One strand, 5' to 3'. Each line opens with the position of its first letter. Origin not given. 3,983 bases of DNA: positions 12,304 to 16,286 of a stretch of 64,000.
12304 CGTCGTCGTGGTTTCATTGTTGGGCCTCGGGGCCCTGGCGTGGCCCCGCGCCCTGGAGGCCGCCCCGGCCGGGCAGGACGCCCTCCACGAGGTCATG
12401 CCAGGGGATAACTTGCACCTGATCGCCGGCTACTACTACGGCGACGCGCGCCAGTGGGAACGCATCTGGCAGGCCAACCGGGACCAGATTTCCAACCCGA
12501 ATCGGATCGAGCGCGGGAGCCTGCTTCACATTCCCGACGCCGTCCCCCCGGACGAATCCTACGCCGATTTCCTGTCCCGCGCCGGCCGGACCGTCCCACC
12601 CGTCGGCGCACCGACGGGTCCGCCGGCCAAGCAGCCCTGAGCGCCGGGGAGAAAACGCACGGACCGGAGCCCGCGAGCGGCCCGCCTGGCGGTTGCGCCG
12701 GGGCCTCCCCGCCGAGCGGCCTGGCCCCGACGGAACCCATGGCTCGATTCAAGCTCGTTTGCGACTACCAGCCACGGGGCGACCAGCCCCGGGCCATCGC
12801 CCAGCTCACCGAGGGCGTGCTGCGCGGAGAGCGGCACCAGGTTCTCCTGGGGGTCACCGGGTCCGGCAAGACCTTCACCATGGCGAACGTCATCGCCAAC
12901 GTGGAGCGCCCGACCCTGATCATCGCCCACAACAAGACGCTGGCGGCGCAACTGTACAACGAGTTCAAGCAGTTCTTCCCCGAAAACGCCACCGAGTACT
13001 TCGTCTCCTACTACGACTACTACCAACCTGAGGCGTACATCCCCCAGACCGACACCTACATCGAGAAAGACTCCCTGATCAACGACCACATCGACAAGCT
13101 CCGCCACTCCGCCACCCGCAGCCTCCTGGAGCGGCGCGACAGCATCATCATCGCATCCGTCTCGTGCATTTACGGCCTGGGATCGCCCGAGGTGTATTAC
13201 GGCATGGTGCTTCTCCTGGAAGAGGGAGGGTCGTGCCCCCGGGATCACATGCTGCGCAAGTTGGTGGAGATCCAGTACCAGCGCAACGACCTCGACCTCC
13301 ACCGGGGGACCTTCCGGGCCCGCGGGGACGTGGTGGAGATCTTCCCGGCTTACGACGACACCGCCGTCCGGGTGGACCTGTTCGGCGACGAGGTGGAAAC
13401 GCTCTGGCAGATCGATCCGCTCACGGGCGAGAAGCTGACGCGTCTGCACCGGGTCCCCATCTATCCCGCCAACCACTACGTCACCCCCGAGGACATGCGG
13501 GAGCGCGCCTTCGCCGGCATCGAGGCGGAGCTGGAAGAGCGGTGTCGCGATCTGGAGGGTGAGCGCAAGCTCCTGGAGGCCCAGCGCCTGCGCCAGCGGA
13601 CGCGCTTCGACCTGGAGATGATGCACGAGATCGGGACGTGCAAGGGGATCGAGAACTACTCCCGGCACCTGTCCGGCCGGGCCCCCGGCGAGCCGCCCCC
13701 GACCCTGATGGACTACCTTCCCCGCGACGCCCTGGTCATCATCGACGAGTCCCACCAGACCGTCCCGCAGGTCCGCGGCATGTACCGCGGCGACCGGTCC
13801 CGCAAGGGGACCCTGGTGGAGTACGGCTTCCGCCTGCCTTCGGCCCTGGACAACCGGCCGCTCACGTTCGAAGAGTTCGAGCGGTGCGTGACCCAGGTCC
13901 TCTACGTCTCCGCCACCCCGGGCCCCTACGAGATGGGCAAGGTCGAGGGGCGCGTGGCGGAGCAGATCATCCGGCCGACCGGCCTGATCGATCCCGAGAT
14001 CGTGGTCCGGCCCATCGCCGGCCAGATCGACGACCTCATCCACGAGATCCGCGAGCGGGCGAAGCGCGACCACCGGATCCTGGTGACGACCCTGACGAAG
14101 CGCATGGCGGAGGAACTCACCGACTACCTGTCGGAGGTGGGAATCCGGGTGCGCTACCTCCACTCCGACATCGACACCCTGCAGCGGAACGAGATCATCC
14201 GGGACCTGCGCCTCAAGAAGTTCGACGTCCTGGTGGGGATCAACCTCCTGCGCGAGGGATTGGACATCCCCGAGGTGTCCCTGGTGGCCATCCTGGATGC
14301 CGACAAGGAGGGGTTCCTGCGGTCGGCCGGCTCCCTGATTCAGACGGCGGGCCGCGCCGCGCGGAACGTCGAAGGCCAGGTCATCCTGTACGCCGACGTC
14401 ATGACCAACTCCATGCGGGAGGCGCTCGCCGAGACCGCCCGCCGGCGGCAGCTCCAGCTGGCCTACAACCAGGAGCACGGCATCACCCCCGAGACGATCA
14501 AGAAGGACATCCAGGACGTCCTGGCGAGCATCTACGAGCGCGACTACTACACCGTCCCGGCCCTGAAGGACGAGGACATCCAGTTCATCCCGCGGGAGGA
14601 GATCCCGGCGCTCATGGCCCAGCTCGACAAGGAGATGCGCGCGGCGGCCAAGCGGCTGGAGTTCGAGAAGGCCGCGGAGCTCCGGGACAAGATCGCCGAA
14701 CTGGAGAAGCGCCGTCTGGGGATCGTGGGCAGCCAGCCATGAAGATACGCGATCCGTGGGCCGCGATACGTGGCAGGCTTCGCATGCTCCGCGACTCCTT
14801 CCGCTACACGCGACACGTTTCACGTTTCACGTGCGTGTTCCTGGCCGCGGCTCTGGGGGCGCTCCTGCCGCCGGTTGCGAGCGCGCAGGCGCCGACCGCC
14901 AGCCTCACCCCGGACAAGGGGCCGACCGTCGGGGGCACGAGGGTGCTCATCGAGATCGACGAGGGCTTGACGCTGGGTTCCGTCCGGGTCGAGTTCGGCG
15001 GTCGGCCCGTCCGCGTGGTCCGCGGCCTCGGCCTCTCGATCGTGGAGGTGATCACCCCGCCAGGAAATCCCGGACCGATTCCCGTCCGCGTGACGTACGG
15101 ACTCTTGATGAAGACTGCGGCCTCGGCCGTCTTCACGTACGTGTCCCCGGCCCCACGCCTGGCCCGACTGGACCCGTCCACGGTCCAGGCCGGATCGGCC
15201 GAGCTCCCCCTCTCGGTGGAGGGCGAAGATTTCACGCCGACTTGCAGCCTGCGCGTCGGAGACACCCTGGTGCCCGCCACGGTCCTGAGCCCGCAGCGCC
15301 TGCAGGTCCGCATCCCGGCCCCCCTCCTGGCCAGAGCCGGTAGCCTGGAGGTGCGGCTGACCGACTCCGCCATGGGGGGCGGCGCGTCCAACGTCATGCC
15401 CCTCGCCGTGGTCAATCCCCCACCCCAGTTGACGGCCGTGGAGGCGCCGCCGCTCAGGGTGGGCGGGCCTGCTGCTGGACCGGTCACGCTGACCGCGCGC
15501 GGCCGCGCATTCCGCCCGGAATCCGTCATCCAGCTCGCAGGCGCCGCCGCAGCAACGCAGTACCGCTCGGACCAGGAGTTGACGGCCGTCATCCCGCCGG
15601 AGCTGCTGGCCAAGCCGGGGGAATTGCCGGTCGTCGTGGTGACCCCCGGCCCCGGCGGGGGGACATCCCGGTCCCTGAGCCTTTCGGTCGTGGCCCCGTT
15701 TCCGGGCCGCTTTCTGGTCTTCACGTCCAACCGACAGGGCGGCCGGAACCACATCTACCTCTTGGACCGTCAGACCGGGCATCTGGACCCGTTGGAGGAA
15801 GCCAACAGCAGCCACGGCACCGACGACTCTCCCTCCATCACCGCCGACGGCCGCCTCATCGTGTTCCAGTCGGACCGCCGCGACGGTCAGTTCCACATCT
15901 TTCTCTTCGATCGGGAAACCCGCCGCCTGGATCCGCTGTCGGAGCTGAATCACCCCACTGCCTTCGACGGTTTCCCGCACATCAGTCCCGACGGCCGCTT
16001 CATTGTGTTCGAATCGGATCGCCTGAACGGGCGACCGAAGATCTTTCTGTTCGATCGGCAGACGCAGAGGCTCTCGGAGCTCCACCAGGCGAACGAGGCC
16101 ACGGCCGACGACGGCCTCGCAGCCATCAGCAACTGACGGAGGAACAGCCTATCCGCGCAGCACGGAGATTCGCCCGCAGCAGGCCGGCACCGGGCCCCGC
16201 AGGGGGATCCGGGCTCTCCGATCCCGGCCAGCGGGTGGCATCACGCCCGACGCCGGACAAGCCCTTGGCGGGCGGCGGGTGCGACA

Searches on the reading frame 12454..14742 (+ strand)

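Call 11: search_protein_families(library=ncbifam, proteins=[window:12454-14742:+])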
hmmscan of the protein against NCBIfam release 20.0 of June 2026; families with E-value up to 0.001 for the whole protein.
window:12454-14742:+ (762 aa): 36 families (the best 25 are shown)
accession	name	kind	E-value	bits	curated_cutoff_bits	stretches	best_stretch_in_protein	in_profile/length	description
NF003673.1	PRK05298.1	equivalog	0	1084.1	743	1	98-752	1-652/653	excinuclease ABC subunit UvrB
TIGR00631.1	uvrb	equivalog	0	1060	750.1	1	98-750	1-657/658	excinuclease ABC subunit UvrB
TIGR00580.2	mfd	equivalog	3.6e-21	75.3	800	2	270-369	1-96/907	transcription-repair coupling factor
NF007966.0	PRK10689.1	equivalog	2.4e-16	58.7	1329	1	129-347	17-222/1148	transcription-repair coupling factor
NF004066.1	PRK05580.1-3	equivalog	1.5e-13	50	813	1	548-647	549-656/788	primosomal protein N'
TIGR00595.1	priA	equivalog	6.6e-13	48.1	230.35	1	547-648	273-382/509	replication restart helicase PriA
NF004070.0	PRK05580.2-2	equivalog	8.2e-11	40.8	921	1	549-664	495-618/729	primosomal protein N'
NF053632.1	heli_RadD_YejH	equivalog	2.1e-10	39.5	720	1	527-617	238-326/573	DNA repair helicase RadD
TIGR00643.1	recG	equivalog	2.2e-10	39.9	659.4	1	549-653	470-569/629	ATP-dependent DNA helicase RecG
NF053636.1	DDHlcsCsdAPsy1082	equivalog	2.4e-10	39.6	890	1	541-618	245-322/512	DEAD/DEAH box helicase CsdA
NF004067.0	PRK05580.1-4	equivalog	9.2e-10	37.5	763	1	548-660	496-616/737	primosomal protein N'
NF053631.1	RNA_helic_CshA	equivalog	1.5e-09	37.3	646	1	542-699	240-393/434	degradosome RNA helicase CshA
NF004069.0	PRK05580.2-1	equivalog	4.6e-09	35.3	767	1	548-646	389-494/612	primosomal protein N'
NF004068.0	PRK05580.1-5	equivalog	4.9e-09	34.8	1249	1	548-646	556-662/795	primosomal protein N'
NF010337.0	PRK13766.1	equivalog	1.1e-08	33.7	610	1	524-666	352-494/781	Hef nuclease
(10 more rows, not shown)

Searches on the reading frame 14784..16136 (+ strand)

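Call 65: search_protein_families(library=pfam, max_evalue=0.00001, proteins=[window:14784-16136:+])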
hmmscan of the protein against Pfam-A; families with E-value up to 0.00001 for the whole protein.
window:14784-16136:+ (450 aa): 2 families
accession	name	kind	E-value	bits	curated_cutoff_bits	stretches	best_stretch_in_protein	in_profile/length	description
PF07676.18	PD40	-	8.2e-17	61.1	20.9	0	342-373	6-37/38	WD40-like Beta Propeller Repeat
PF01833.30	TIG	-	1.5e-14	54.2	20.9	0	228-299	11-81/84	IPT/TIG domain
